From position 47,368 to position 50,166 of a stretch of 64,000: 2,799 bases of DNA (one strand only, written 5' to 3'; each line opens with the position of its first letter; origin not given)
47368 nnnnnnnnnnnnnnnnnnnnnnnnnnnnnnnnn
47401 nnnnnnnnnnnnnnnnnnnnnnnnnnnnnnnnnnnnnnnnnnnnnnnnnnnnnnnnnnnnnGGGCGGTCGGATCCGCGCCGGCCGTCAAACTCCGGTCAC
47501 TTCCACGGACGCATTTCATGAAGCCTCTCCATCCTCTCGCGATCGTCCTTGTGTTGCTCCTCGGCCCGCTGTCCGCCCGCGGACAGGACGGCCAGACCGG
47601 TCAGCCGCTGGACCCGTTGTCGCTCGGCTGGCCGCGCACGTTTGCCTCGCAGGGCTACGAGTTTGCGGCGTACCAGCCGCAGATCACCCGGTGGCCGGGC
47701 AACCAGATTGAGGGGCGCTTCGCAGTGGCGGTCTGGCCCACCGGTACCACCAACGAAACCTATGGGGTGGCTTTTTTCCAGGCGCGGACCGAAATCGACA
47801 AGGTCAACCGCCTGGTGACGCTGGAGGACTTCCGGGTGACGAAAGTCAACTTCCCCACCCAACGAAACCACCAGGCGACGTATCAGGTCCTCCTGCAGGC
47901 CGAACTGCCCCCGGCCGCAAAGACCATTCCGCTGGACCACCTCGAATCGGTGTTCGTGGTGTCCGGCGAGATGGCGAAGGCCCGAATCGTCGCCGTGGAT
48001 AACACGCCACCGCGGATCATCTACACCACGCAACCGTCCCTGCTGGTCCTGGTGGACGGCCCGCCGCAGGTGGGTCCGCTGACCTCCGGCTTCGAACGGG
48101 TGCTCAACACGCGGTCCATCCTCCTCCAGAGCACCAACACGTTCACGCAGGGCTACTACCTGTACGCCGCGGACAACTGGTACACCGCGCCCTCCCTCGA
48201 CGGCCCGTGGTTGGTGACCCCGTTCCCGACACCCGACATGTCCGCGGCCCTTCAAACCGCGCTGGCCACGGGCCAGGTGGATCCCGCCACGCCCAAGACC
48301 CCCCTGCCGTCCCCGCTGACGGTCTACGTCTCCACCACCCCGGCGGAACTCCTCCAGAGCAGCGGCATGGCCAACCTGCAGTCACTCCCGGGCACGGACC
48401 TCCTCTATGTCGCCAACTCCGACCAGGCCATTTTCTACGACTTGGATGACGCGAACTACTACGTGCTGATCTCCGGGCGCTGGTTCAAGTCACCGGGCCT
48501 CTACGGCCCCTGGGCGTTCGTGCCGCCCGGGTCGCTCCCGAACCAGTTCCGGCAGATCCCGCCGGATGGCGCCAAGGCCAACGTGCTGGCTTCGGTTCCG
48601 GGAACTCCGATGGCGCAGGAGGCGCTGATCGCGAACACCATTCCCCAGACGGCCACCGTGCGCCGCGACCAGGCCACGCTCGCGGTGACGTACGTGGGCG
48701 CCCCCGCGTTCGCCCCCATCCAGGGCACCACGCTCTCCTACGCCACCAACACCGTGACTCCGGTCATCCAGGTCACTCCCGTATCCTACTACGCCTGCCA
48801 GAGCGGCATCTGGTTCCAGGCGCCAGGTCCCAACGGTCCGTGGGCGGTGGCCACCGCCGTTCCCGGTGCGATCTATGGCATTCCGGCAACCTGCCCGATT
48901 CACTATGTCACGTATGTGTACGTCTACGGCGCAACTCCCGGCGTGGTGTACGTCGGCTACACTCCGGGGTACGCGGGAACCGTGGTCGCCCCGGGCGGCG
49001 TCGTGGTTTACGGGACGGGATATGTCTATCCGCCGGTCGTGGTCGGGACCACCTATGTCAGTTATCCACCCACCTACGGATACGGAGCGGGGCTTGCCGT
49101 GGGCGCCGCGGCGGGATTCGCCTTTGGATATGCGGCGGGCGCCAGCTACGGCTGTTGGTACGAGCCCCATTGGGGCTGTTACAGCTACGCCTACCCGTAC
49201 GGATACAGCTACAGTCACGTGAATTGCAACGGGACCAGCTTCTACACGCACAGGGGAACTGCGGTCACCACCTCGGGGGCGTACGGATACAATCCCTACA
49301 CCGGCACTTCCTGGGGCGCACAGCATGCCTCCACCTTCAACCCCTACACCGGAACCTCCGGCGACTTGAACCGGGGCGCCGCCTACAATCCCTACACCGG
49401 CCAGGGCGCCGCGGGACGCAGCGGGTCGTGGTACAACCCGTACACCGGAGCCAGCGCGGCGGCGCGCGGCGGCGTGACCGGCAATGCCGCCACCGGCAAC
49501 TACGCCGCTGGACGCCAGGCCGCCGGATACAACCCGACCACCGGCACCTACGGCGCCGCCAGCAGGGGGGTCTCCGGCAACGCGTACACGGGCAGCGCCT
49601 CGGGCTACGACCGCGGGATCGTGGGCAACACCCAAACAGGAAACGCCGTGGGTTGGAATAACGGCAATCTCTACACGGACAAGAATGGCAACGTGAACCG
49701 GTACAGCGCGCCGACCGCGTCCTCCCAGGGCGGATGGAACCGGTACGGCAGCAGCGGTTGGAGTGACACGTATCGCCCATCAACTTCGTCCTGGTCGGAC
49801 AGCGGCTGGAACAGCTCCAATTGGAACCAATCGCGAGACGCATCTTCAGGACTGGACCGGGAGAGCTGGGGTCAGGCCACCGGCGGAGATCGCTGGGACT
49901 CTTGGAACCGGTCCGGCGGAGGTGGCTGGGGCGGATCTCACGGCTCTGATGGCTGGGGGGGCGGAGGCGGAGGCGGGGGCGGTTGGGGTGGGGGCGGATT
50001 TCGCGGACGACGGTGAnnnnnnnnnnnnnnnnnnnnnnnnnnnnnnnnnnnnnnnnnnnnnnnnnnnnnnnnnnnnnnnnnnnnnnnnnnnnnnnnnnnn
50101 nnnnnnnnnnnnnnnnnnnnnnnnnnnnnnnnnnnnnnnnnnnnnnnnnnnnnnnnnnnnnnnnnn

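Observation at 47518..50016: Secreted protein with a novel-looking [YF]NPYTG repeat array and a terminal poly-Gly/Trp tail.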

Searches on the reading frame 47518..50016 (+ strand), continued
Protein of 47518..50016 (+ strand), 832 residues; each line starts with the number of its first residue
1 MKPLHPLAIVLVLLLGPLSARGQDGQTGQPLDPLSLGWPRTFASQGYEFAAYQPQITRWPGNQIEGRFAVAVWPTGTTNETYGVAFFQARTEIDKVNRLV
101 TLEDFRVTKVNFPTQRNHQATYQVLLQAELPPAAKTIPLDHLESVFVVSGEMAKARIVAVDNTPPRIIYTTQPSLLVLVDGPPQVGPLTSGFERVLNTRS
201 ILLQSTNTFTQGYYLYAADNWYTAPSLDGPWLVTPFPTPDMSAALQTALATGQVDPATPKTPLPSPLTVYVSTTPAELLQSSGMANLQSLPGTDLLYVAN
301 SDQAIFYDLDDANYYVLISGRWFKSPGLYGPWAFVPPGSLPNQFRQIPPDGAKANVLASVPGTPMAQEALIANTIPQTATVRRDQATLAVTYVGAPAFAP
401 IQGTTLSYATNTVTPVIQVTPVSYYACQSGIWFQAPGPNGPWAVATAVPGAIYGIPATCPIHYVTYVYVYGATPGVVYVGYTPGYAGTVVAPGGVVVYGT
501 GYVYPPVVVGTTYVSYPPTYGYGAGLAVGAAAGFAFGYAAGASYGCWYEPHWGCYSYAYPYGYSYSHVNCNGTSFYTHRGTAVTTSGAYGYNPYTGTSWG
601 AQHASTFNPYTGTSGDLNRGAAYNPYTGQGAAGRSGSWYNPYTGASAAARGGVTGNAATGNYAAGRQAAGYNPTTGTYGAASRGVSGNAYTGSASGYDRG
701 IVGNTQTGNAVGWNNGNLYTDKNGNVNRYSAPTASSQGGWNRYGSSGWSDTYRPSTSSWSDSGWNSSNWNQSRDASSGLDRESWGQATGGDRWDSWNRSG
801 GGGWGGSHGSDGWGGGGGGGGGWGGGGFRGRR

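Call 59: list_cluster_members(proteins=[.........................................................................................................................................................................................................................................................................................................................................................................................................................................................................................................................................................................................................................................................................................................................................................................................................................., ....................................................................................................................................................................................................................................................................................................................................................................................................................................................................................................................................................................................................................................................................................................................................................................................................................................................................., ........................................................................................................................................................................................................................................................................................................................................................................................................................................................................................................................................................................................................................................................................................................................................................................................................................, window:47518-50013:+, P0272, P0273])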
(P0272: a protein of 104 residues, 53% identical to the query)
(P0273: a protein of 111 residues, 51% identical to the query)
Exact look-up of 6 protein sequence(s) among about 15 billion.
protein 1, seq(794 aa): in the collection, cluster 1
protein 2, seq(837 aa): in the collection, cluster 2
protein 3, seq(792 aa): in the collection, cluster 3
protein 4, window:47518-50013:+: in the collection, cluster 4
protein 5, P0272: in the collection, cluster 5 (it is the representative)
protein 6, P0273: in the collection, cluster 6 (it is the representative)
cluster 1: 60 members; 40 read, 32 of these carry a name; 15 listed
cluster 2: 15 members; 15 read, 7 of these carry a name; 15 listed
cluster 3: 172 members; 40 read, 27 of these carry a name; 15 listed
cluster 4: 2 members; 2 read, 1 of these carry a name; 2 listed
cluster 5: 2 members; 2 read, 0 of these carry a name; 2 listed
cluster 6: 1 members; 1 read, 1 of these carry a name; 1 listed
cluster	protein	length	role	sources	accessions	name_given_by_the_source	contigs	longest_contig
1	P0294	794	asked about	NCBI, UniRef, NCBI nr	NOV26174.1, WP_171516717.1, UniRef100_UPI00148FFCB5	carbohydrate-binding family V/XII [Cupriavidus necator] | carbohydrate-binding family V/XII n=1 Tax=Cupriavidus necator TaxID=106590 ...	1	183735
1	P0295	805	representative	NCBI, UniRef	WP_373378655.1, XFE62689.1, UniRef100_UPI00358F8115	carbohydrate-binding family V/XII [Cupriavidus nantongensis] | carbohydrate-binding family V/XII n=1 Tax=Cupriavidus nantongensis TaxID=1796606 ...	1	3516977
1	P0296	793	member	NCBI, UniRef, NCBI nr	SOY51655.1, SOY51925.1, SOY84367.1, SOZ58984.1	carbohydrate-binding family V/XII [Cupriavidus taiwanensis] | carbohydrate-binding family V/XII n=1 Tax=Cupriavidus taiwanensis TaxID=164546 ...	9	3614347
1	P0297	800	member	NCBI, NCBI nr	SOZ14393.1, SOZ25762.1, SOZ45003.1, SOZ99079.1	Conserved hypothetical protein; putative exported protein [Cupriavidus taiwanensis] | carbohydrate-binding family V/XII [Cupriavidus taiwanensis]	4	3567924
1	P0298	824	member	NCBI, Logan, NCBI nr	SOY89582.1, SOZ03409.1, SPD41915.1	conserved protein of unknown function [Cupriavidus taiwanensis] | Conserved hypothetical protein; putative exported protein [Cupriavidus taiwanensis]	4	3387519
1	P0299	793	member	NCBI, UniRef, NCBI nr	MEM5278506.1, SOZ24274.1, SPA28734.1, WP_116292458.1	carbohydrate-binding family V/XII [Cupriavidus taiwanensis] | carbohydrate-binding family V/XII n=1 Tax=Cupriavidus taiwanensis TaxID=164546 ...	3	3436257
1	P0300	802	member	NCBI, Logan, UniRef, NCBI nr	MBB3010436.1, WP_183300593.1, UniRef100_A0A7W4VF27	carbohydrate-binding family V/XII [Cupriavidus alkaliphilus] | Carbohydrate-binding family V/XII n=1 Tax=Cupriavidus alkaliphilus TaxID=942866 ...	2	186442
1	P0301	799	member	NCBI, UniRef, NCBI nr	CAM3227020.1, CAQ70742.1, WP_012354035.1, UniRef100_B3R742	hypothetical protein [Cupriavidus taiwanensis] | Carbohydrate-binding family V/XII n=1 Tax=Cupriavidus taiwanensis (strain DSM 17343 / ...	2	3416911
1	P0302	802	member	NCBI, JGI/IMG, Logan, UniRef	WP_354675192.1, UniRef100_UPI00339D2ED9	carbohydrate-binding family V/XII [Cupriavidus alkaliphilus] | carbohydrate-binding family V/XII n=1 Tax=Cupriavidus alkaliphilus TaxID=942866 ...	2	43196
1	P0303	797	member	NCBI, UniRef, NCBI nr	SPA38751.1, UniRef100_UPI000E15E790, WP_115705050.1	Conserved hypothetical protein; putative exported protein [Cupriavidus taiwanensis] | carbohydrate-binding family V/XII n=1 Tax=Cupriavidus taiwanensis TaxID=164546 ... | carbohydrate-binding family V/XII [Cupriavidus taiwanensis]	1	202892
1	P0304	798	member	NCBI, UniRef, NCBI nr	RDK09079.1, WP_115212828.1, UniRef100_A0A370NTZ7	carbohydrate-binding family V/XII [Cupriavidus lacunae] | Carbohydrate-binding family V/XII n=1 Tax=Cupriavidus lacunae TaxID=2666307 ...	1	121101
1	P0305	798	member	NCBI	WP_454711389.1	carbohydrate-binding family V/XII [Cupriavidus nantongensis]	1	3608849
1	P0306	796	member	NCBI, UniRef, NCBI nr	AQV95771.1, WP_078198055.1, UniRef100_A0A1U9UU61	carbohydrate-binding family V/XII [Cupriavidus necator] | Carbohydrate-binding family V/XII n=1 Tax=Cupriavidus necator TaxID=106590 ...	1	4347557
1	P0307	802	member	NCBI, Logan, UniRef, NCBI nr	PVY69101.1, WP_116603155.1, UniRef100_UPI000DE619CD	hypothetical protein C7414_12155 [Cupriavidus alkaliphilus] | carbohydrate-binding family V/XII n=1 Tax=Cupriavidus alkaliphilus TaxID=942866 ... | carbohydrate-binding family V/XII [Cupriavidus alkaliphilus]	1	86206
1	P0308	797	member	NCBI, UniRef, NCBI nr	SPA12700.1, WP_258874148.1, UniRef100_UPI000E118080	Conserved hypothetical protein; putative exported protein [Cupriavidus taiwanensis] | carbohydrate-binding family V/XII n=1 Tax=Cupriavidus taiwanensis TaxID=164546 ... | carbohydrate-binding family V/XII [Cupriavidus taiwanensis]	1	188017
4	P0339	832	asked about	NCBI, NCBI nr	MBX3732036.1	MAG: carbohydrate-binding family V/XII [Verrucomicrobiae bacterium] | carbohydrate-binding family V/XII [Verrucomicrobiae bacterium]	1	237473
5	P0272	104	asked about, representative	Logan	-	-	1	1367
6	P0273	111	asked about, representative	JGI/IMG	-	hypothetical protein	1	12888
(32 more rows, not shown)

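Call 97: find_encoding_contigs(protein=P0107, flank=8000, max_places=1)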
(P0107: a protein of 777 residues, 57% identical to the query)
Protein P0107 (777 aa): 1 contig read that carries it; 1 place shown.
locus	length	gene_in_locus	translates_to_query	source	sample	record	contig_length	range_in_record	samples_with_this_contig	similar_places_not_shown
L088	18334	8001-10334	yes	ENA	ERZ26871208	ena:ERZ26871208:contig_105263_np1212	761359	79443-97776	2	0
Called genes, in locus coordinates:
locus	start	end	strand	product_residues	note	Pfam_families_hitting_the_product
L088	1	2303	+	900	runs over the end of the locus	-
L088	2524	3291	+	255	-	PF10677:DUF2490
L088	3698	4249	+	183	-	PF04366:Ysc84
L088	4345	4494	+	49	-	-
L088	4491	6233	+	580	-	PF00884:Sulfatase, PF14707:Sulfatase_C (faint)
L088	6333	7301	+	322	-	PF13557:Phenol_MetA_deg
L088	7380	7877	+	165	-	-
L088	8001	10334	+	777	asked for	-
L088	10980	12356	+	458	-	PF02321:OEP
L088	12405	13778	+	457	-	PF25917:BSH_RND (weak), PF25876:HH_MFP_RND (weak), PF25885:HH_EMRA (weak), PF25989:YknX_C (faint)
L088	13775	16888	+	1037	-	PF00873:ACR_tran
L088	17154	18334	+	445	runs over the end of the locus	-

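Call 98: find_encoding_contigs(protein=P0111, flank=8000, max_places=1)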
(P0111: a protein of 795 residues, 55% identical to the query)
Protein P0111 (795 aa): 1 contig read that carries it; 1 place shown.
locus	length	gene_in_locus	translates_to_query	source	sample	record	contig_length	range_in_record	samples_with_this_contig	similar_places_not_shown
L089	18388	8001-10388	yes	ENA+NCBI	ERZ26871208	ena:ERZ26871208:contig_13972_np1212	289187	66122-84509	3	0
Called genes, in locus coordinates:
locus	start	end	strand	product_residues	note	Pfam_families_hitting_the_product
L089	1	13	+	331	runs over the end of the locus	PF00535:Glycos_transf_2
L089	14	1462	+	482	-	PF13231:PMT_2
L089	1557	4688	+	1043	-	PF05170:AsmA (faint), PF05359:DUF748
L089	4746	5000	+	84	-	-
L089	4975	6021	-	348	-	PF08240:ADH_N, PF00107:ADH_zinc_N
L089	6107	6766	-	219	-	PF16694:Cytochrome_P460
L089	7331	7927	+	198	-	PF11604:CusF_Ec (faint)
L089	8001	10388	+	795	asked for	-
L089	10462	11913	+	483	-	PF06863:DUF1254, PF06742:DUF1214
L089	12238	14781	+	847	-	PF00884:Sulfatase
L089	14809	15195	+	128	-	-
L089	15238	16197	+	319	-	PF13557:Phenol_MetA_deg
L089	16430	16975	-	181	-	-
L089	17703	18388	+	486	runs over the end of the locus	PF06863:DUF1254, PF06742:DUF1214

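Call 99: find_encoding_contigs(protein=P0118, flank=8000, max_places=1)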
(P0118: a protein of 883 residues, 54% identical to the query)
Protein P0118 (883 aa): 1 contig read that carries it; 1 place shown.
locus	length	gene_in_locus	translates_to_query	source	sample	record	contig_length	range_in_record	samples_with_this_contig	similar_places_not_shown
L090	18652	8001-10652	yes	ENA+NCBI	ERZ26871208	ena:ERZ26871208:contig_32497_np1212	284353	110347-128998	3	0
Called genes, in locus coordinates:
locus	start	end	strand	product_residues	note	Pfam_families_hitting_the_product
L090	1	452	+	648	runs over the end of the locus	PF02837:Glyco_hydro_2_N (weak), PF03629:SASA (weak)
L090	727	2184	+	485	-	PF22244:GCE_fung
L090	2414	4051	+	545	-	PF01301:Glyco_hydro_35, PF02449:Glyco_hydro_42, PF18120:DUF5597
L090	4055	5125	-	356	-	PF03786:UxuA, PF01261:AP_endonuc_2, PF03786:UxuA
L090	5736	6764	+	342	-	PF00158:Sigma54_activat, PF14532:Sigma54_activ_2, PF00004:AAA (weak), PF25601:AAA_lid_14, PF02954:HTH_8 (weak)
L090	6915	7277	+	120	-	PF03992:ABM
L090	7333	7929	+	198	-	-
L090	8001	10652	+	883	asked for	-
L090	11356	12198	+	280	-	PF00884:Sulfatase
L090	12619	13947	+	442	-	PF00884:Sulfatase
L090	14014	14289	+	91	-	-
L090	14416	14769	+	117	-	PF02641:DUF190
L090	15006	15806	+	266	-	PF01555:N6_N4_Mtase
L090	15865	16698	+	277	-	PF01555:N6_N4_Mtase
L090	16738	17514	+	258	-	-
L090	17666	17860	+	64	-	PF13619:KTSC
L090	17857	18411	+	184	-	-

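Call 104: search_protein_families(library=ncbifam, proteins=[L004:12902-13894:+, L036:421-1212:+, L089:7331-7927:+], max_evalue=1)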
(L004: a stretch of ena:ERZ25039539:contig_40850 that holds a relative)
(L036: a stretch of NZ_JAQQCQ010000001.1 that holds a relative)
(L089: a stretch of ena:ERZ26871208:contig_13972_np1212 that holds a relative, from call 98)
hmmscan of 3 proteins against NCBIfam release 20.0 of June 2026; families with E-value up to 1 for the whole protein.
L004:12902-13894:+ (330 aa): 0 families

L036:421-1212:+ (263 aa): 1 family
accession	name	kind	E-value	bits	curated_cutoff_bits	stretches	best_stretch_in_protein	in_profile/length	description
NF047414.1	BRANT_His_rich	hypoth_equivalog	0.0025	18.8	44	1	8-30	6-25/62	His-rich protein BRANT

L089:7331-7927:+ (198 aa): 1 family
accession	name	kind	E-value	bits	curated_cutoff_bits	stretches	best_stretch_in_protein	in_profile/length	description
NF051844.1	ETFlavBetaProt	equivalog_domain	0.0021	17.6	350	1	103-164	91-149/254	electron transfer flavoprotein subunit beta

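Call 105: search_protein_families(library=pfam, proteins=[L004:12902-13894:+, L036:421-1212:+, L089:7331-7927:+, L088:7380-7877:+], max_evalue=10)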
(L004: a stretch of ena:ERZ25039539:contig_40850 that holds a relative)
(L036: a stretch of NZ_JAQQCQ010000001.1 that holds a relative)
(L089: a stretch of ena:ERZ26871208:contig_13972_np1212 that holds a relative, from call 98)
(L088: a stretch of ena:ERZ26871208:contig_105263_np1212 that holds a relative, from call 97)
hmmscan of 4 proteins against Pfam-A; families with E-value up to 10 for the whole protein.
L004:12902-13894:+ (330 aa): 0 families

L036:421-1212:+ (263 aa): 1 family
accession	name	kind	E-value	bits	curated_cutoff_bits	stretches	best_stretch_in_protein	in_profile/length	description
PF17682.6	Tau95_N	-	0.34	11.7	23.1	1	29-70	27-68/121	Tau95 Triple barrel domain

L089:7331-7927:+ (198 aa): 5 families
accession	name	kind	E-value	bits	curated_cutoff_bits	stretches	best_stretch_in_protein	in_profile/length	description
PF11604.15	CusF_Ec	-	5.3e-06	26.6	27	1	134-184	3-60/72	Copper binding periplasmic protein CusF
PF07076.17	DUF1344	-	0.0012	19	23.1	2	136-180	5-45/60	Protein of unknown function (DUF1344)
PF23966.1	DUF7294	-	0.018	15.5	27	1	140-166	10-36/66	Domain of unknown function (DUF7294)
PF18346.7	SH3_15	-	0.16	12.8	24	1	84-157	2-57/67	Mind bomb SH3 repeat domain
PF16450.11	Prot_ATP_ID_OB_C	-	0.23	11.7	23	1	156-181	20-45/56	Proteasomal ATPase OB C-terminal domain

L088:7380-7877:+ (165 aa): 3 families
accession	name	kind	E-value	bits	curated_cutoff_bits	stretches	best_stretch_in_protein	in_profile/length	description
PF24140.1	TPR_TNPO3_IPO13_3rd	-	0.11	13.1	27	1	55-78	32-55/89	Transportin-3/Importin-13 third TPR domain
PF23534.1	Microp_apicomplexa_20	-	0.12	12.9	27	1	31-72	4-45/79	Apicomplexa microprotein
PF12459.13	DltX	-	0.92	9.5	25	1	64-86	5-27/43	D-Ala-teichoic acid biosynthesis protein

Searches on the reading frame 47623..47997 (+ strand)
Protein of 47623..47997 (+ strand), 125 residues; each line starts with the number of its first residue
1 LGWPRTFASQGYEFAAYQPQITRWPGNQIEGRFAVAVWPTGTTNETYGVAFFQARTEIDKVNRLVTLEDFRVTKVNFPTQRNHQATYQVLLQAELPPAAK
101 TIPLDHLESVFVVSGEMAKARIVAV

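Call 60: search_protein_families(library=pfam, proteins=[window:47623-47997:+], max_evalue=10)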
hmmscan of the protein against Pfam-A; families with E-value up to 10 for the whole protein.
window:47623-47997:+ (125 aa): 0 families

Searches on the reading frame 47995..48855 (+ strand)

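Call 60: search_protein_families(library=pfam, proteins=[window:47995-48855:+], max_evalue=10)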
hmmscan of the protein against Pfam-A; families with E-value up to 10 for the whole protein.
window:47995-48855:+ (287 aa): 1 family
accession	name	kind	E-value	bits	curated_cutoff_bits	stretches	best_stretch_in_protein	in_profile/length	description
PF12779.12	WXXGXW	-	2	9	18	1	264-283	2-25/26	WXXGXW repeat (2 copies)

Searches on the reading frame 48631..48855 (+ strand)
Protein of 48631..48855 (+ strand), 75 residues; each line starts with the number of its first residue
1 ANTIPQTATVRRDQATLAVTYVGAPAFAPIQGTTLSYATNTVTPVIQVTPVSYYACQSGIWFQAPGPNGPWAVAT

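Call 60: search_protein_families(library=pfam, proteins=[window:48631-48855:+], max_evalue=10)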
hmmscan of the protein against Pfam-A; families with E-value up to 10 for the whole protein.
window:48631-48855:+ (75 aa): 1 family
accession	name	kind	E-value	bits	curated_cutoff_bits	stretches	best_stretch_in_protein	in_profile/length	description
PF12881.12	NUT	-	5.1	5.9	25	1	5-73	89-157/731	NUT protein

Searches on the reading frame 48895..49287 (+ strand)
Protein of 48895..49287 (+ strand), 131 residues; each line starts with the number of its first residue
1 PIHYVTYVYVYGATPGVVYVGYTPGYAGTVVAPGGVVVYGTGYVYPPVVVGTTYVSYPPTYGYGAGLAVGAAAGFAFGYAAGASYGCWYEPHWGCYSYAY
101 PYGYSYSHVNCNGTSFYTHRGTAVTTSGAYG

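Call 60: search_protein_families(library=pfam, proteins=[window:48895-49287:+], max_evalue=10)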
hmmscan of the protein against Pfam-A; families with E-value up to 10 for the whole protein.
window:48895-49287:+ (131 aa): 0 families
